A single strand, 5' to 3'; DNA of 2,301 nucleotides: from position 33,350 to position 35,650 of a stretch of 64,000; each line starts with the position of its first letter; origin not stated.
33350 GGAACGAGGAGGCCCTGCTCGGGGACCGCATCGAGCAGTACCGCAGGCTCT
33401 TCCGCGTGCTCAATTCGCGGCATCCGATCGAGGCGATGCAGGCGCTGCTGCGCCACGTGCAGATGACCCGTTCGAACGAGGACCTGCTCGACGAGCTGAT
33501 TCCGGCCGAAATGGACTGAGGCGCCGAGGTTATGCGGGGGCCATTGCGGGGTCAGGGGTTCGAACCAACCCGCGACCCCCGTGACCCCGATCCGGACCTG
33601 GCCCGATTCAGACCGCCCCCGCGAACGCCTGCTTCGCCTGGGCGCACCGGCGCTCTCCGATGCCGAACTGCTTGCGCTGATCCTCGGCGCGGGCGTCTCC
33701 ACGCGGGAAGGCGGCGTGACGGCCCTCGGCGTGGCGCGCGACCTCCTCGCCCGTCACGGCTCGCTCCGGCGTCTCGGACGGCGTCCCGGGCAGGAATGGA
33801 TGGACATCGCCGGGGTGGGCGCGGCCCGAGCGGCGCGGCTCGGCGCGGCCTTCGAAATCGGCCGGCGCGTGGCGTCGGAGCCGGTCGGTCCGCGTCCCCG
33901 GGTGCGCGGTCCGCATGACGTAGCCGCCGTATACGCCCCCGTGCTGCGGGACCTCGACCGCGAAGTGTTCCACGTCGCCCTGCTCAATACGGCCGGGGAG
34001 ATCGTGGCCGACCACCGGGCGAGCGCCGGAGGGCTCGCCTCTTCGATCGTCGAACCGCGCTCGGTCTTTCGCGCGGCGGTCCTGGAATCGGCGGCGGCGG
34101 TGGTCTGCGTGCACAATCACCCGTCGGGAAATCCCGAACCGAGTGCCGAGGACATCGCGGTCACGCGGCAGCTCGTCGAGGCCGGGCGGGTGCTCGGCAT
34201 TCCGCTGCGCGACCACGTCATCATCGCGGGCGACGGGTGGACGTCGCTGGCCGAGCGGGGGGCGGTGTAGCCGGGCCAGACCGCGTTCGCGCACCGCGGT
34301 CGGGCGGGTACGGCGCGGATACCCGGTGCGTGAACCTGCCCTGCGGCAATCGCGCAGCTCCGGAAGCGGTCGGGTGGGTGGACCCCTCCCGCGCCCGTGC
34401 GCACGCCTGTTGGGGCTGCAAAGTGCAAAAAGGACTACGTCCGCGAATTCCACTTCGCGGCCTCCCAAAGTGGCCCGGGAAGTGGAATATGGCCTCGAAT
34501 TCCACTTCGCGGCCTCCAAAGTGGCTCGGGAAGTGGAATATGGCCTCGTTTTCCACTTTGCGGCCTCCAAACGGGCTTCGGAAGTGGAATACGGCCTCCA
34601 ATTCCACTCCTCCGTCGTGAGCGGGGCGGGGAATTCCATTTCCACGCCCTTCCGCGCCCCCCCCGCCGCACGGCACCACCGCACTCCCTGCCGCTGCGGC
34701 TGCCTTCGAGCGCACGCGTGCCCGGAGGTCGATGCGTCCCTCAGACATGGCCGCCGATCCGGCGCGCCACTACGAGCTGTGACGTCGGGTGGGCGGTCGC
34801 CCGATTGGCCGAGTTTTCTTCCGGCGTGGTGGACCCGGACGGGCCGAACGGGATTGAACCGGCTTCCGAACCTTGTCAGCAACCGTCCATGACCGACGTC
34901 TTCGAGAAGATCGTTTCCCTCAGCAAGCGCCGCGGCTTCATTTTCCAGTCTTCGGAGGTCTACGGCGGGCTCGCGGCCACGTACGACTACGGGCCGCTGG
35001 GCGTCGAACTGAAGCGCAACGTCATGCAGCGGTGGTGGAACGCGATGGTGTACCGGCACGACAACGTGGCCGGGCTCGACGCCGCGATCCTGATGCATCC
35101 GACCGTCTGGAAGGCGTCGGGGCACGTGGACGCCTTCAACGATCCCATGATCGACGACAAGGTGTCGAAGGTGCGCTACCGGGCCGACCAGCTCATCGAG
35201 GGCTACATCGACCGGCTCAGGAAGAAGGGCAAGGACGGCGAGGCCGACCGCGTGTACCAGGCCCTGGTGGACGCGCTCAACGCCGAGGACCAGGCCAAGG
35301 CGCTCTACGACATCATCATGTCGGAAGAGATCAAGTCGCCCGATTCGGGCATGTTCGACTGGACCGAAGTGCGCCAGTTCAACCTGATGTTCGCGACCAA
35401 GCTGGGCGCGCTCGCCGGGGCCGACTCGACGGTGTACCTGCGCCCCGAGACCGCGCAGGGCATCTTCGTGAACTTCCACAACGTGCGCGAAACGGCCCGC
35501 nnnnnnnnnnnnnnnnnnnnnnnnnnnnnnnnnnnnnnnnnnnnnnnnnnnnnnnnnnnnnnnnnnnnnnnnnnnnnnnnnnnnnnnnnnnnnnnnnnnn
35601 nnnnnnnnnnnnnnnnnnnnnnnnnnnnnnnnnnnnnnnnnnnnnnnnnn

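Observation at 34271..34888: Tandem 51-52-nt hairpin array with alternative pairing registers in the largest intergenic gap (radC-glyQS)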

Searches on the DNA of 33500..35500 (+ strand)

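Call 6: search_rna_families(source=window, start=33500, end=35500, threshold=evalue, max_evalue=10)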
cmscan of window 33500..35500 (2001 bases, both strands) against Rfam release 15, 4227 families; matches with E-value up to 10: 7.
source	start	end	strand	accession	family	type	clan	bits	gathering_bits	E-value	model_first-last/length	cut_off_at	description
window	33521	33605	-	RF03486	mir-3940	Gene; miRNA;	-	21.2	84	0.93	1-92/92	no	mir-3940 microRNA precursor family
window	34829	34860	+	RF01369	CRISPR-DR56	Gene; CRISPR;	-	18.7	35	2.4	1-37/37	no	CRISPR RNA direct repeat element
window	33543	33621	-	RF01518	pRNA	Gene;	-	18.5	34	1.7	1-90/90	no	NoRC associated RNA, pRNA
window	33517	33626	-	RF02794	Pab19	Gene; snRNA; snoRNA; HACA-box;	-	18.3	55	6.4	1-102/102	no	Pab19 RNA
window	33783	33863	-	RF02163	sR-tMet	Gene; snRNA; snoRNA; CD-box;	-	18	50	6.6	1-72/72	no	Small nucleolar RNA sR-tMet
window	35303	35351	+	RF03050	RAGATH-25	Gene; sRNA;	-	14.3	49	3.3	1-50/50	no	RAGATH-25 RNA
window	35051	35095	+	RF00223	IRES_Bip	Cis-reg; IRES;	-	8.8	40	6.9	1-263/263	no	bip internal ribosome entry site (IRES)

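Call 15: search_dna_similar(query=window:34379-34747:+, collection=plasmids, mode=distant, max_evalue=0.01)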
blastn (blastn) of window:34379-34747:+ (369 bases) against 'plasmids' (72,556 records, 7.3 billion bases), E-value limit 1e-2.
No match.

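Call 16: search_dna_similar(query=window:34379-34747:+, collection=phages, mode=distant, max_evalue=0.01)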
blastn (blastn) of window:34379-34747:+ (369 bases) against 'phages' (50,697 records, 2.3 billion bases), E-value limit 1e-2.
No match.
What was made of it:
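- Tried and rejected: BLAST. blastn of the 369-nt variable segment against phage and plasmid collections found no match (calls 15, 16).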

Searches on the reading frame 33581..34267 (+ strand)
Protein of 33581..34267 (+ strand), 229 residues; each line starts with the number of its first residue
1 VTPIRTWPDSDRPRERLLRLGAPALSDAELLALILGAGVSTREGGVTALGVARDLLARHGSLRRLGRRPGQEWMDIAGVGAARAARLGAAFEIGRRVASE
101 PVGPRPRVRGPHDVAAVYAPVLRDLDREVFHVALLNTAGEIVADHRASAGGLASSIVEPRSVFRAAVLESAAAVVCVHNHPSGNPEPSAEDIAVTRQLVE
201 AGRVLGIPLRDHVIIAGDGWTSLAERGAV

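Call 23: find_homologous_proteins(query=window:33581-34267:+, max_evalue=1e-30)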
Query window:33581-34267:+ (229 aa): 3002 proteins with E <= 1e-30 among 8000 candidates; the best 120 are listed.
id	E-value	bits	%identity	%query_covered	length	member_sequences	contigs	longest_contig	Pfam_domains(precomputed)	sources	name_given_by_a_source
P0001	5.9e-140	482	100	100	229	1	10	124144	PF04002.21,PF20582.5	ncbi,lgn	-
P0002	6.6e-126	436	89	100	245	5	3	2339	PF04002.21,PF20582.5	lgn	-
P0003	1.7e-87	311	68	99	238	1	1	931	PF04002.21,PF20582.5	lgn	-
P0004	6.3e-87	309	67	99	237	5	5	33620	PF04002.21,PF20582.5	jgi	jgi:DNA repair protein RadC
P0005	4.6e-86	306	67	99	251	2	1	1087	PF04002.21,PF20582.5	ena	-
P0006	4.4e-84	300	63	98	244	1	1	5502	PF04002.21,PF20582.5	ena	-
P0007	1.1e-83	298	62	100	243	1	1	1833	PF04002.21,PF20582.5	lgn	-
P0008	1.8e-83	298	60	100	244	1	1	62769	PF04002.21,PF14520.13,PF20582.5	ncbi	-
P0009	2.7e-83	297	67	99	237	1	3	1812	PF04002.21,PF20582.5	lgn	-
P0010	3.2e-83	297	63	98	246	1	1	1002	PF04002.21,PF20582.5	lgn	-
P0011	1.5e-82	295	62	98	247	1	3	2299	PF04002.21,PF20582.5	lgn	-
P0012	1.7e-82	294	63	99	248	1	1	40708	PF04002.21,PF20582.5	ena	-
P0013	2.0e-82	294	63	99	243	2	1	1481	PF04002.21,PF20582.5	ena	-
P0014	2.1e-82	294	63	99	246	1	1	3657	PF04002.21,PF20582.5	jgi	jgi:DNA repair protein RadC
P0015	4.9e-82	293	61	99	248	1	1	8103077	PF04002.21,PF20582.5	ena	-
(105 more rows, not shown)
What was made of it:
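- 33581..34270 (+): radC (RadC/JAB family), upstream flank. Homologues are Rhodothermales RadC (call 23).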

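Call 25: find_encoding_contigs(protein=P0001, flank=3000, max_places=10)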
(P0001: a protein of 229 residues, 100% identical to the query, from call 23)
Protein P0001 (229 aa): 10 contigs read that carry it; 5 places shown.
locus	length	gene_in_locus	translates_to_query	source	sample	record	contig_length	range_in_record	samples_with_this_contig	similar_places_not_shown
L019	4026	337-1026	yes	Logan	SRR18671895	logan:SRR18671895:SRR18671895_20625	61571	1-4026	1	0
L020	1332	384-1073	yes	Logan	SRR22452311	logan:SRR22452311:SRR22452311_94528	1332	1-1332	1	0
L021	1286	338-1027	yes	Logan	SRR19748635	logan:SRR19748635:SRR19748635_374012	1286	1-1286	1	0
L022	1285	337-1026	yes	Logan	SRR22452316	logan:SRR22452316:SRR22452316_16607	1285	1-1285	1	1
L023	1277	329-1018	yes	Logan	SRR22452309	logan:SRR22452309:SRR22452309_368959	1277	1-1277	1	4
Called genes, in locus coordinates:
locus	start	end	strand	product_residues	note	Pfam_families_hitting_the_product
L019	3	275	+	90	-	?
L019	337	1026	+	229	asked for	PF20582:UPF0758_N, PF04002:RadC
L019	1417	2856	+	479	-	PF28494:GlyRS_ins_1, PF00587:tRNA-synt_2b, PF03129:HGTP_anticodon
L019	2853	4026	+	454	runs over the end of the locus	PF07745:Glyco_hydro_53, PF18962:Por_Secre_tail (weak)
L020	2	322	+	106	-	?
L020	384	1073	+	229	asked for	PF20582:UPF0758_N, PF04002:RadC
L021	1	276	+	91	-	?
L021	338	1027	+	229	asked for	PF20582:UPF0758_N, PF04002:RadC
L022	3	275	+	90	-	?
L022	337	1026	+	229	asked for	PF20582:UPF0758_N, PF04002:RadC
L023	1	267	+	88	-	?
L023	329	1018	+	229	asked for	PF20582:UPF0758_N, PF04002:RadC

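Call 26: find_encoding_contigs(protein=P0002, flank=3000, max_places=10)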
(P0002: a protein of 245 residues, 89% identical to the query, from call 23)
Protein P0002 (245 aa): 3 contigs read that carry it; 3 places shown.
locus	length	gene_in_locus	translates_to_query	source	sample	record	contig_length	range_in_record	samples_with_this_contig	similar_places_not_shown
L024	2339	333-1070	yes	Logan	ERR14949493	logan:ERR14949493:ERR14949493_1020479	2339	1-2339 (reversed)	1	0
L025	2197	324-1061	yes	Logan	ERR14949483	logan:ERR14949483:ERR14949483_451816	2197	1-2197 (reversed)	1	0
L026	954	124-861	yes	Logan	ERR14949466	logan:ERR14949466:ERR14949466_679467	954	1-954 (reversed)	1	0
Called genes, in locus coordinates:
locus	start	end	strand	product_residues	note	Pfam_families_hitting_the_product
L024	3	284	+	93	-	?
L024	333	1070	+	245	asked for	PF20582:UPF0758_N, PF04002:RadC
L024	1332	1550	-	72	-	PF12844:HTH_19 (weak), PF13560:HTH_31, PF01381:HTH_3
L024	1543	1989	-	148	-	PF09946:DUF2178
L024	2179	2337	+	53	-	?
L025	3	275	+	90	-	?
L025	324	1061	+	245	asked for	PF20582:UPF0758_N, PF04002:RadC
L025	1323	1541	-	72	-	PF12844:HTH_19 (weak), PF13560:HTH_31, PF01381:HTH_3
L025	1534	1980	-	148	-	PF09946:DUF2178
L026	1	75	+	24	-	?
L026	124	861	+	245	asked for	PF20582:UPF0758_N, PF04002:RadC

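Call 31: find_encoding_contigs(protein=P0004, flank=4000, max_places=5)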
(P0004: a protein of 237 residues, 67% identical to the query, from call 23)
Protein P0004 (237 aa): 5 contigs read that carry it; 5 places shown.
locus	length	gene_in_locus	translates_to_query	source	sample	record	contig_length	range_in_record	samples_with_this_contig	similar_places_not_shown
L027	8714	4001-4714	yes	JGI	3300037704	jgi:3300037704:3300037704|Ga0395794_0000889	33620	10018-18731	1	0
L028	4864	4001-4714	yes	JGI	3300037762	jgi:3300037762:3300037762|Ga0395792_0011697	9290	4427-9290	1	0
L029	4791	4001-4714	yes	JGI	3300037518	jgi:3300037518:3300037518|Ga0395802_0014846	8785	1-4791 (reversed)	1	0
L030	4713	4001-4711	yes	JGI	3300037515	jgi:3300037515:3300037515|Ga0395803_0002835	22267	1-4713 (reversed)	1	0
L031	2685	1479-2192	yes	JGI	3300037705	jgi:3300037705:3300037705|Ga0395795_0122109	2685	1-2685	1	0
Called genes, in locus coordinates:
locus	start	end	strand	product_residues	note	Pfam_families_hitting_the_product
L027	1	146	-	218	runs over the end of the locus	PF01351:RNase_HII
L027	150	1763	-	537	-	PF08245:Mur_ligase_M, PF02875:Mur_ligase_C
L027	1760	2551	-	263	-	PF12146:Hydrolase_4, PF00561:Abhydrolase_1, PF00975:Thioesterase, PF12697:Abhydrolase_6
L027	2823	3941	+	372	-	PF07497:Rho_RNA_bind, PF00006:ATP-synt_ab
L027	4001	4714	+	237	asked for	PF20582:UPF0758_N, PF04002:RadC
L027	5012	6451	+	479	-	PF28494:GlyRS_ins_1, PF00587:tRNA-synt_2b, PF03129:HGTP_anticodon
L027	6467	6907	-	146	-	PF01451:LMWPc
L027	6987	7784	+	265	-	PF06966:DUF1295, PF02544:Steroid_dh, PF04191:PEMT (weak)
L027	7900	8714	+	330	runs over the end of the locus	PF02445:NadA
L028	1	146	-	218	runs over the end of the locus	PF01351:RNase_HII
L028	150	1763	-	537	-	PF08245:Mur_ligase_M, PF02875:Mur_ligase_C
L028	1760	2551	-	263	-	PF12146:Hydrolase_4, PF00561:Abhydrolase_1, PF00975:Thioesterase, PF12697:Abhydrolase_6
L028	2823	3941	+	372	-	PF07497:Rho_RNA_bind, PF00006:ATP-synt_ab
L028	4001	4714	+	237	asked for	PF20582:UPF0758_N, PF04002:RadC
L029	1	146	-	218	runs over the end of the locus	PF01351:RNase_HII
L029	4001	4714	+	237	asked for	PF20582:UPF0758_N, PF04002:RadC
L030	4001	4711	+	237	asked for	PF20582:UPF0758_N, PF04002:RadC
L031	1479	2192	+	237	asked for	PF20582:UPF0758_N, PF04002:RadC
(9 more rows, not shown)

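Call 49: find_encoding_contigs(protein=P0006, flank=3000, max_places=3)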
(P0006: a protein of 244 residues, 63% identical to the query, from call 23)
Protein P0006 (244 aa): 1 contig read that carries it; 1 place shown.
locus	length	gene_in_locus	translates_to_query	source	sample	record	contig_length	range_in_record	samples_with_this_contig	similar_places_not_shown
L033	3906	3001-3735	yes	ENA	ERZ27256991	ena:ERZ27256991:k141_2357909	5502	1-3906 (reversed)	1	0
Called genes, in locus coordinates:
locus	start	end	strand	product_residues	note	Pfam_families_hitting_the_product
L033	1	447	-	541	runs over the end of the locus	PF08245:Mur_ligase_M, PF02875:Mur_ligase_C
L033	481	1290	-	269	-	PF07819:PGAP1 (faint), PF12146:Hydrolase_4, PF00561:Abhydrolase_1, PF12697:Abhydrolase_6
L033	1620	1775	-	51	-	-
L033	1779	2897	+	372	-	PF07497:Rho_RNA_bind, PF00006:ATP-synt_ab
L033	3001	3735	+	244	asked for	PF20582:UPF0758_N, PF04002:RadC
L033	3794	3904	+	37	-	?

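Call 50: find_encoding_contigs(protein=P0008, flank=3000, max_places=3)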
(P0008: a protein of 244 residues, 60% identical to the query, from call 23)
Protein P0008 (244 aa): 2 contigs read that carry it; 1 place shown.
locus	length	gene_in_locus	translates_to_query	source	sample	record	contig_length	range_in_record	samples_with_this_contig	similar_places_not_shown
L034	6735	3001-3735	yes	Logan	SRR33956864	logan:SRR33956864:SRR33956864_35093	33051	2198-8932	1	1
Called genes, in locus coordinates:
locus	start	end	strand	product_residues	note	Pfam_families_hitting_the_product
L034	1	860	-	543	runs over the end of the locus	PF08245:Mur_ligase_M, PF02875:Mur_ligase_C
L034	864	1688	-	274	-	PF00561:Abhydrolase_1, PF12146:Hydrolase_4, PF12697:Abhydrolase_6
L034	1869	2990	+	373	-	PF07497:Rho_RNA_bind, PF22707:S1CSD-TOTE-2 (weak), PF00006:ATP-synt_ab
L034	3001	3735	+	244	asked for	PF20582:UPF0758_N, PF14520:HHH_5 (faint), PF04002:RadC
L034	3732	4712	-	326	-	-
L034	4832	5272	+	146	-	PF13474:SnoaL_3, PF14534:DUF4440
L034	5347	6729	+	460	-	PF10396:TrmE_N, PF12631:MnmE_helical, PF00009:GTP_EFTU (faint), PF00350:Dynamin_N (faint), PF01926:MMR_HSR1, PF02421:FeoB_N, PF04548:AIG1 (weak)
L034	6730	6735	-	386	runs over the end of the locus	PF12038:QTMAN_N, PF13439:Glyco_transf_4 (faint), PF13579:Glyco_trans_4_4 (weak), PF00534:Glycos_transf_1, PF13692:Glyco_trans_1_4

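Call 51: find_encoding_contigs(protein=P0012, flank=3000, max_places=3)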
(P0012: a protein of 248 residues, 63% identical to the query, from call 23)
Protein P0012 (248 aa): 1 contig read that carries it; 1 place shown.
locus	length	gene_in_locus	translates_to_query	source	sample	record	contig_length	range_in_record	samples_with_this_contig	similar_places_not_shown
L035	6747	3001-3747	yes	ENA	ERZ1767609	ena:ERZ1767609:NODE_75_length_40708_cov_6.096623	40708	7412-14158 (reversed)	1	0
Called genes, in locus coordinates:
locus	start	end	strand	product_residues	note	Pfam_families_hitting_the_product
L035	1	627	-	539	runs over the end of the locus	PF08245:Mur_ligase_M, PF02875:Mur_ligase_C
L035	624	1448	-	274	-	PF00561:Abhydrolase_1, PF00975:Thioesterase (weak), PF12146:Hydrolase_4, PF12697:Abhydrolase_6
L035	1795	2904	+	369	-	PF07497:Rho_RNA_bind, PF22707:S1CSD-TOTE-2 (weak), PF00006:ATP-synt_ab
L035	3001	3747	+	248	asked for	PF20582:UPF0758_N, PF04002:RadC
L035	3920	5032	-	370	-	-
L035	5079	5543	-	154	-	-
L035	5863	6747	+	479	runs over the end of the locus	PF28494:GlyRS_ins_1, PF00587:tRNA-synt_2b, PF03129:HGTP_anticodon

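Call 74: search_protein_families(library=pfam, proteins=[window:33581-34267:+], max_evalue=0.01)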
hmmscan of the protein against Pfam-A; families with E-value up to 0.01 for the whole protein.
window:33581-34267:+ (229 aa): 3 families
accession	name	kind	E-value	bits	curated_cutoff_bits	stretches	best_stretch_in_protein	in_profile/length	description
PF04002.20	RadC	-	6e-39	133.1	22.1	1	110-227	3-120/121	RadC-like JAB domain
PF20582.4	UPF0758_N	-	1.2e-21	77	27.1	1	4-85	1-77/77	UPF0758 N-terminal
PF14464.11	Prok-JAB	-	9.9e-05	22.6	25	1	160-203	52-95/114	Prokaryotic homologs of the JAB domain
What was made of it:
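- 33581..34270 (+): Pfam RadC 6e-39 and UPF0758_N 1.2e-21 (call 74).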

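Call 77: search_protein_families(library=pfam, proteins=[L035:3920-5032:-, L035:5079-5543:-, L034:3732-4712:-], max_evalue=0.01)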
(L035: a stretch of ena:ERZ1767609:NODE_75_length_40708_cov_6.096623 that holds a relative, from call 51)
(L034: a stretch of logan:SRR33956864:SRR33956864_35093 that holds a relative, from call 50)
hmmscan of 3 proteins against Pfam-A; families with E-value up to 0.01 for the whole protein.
L035:3920-5032:- (370 aa): 0 families

L035:5079-5543:- (154 aa): 0 families

L034:3732-4712:- (326 aa): 12 families
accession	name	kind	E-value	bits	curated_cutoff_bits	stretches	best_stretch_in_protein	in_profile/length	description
PF02239.22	Cytochrom_D1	-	1.1e-21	77.3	25.5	3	205-315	9-119/368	Cytochrome D1 heme domain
PF21783.3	YNCE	-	3.6e-15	56.6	27.1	2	231-312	242-323/339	YNCE-like beta-propeller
PF10282.15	Lactonase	-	1.2e-13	51.5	21.7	1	146-300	142-318/344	Lactonase, 7-bladed beta-propeller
PF25174.1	Beta-prop_THOC3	-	2.2e-13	50.3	305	1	65-287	49-269/272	THOC3 beta-propeller domain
PF25168.1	Beta-prop_WDR36-Utp21_2nd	-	2.1e-09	37.6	84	0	151-201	245-294/335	WDR36/Utp21 second beta-propeller domain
PF23414.1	Beta-prop_EML_2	-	8e-09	35.7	90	1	212-291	21-100/266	Echinoderm microtubule-associated protein second beta-propeller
PF00400.38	WD40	-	7.4e-07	29.9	27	0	231-249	6-30/39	WD domain, G-beta repeat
PF07676.18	PD40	-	9.6e-06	25.9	20.9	0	153-164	15-26/38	WD40-like Beta Propeller Repeat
PF23749.1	DUF7165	-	9.8e-06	25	26.7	1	52-164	12-124/442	Domain of unknown function (DUF7165)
PF07433.17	DUF1513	-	0.0001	21.9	27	0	234-293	55-119/304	Protein of unknown function (DUF1513)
PF24814.1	WD40_Prp19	-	0.0011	18.5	320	0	77-287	63-275/281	Prp19 WD40 domain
PF08553.16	VID27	-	0.0058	16.2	22.1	0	60-94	185-218/356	VID27 C-terminal WD40-like domain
